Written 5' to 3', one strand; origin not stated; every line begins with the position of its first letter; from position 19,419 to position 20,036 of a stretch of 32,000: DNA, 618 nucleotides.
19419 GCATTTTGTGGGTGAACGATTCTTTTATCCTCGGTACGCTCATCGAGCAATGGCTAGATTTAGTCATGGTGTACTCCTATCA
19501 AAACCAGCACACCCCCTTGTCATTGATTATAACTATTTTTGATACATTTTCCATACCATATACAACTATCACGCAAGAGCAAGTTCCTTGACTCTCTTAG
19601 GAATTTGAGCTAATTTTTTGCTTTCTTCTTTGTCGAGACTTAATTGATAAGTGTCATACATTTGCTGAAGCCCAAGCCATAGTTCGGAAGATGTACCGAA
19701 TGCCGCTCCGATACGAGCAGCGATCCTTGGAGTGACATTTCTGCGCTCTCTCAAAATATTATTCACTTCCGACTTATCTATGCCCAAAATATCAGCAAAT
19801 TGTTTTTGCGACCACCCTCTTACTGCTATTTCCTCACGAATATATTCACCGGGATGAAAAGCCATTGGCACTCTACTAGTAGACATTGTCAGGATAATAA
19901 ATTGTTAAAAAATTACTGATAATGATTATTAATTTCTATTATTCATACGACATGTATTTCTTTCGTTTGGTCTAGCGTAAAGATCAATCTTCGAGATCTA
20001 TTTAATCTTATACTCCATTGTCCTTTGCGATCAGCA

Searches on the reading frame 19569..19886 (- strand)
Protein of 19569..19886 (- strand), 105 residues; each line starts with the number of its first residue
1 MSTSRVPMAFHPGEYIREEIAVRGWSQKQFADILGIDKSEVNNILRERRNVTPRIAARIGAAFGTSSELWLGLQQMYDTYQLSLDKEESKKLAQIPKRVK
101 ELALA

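Call 30: find_encoding_contigs(protein=window:19569-19886:-, flank=10000, max_places=10)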
Protein window:19569-19886:- (105 aa): no gene with exactly this product is on record in the collection.
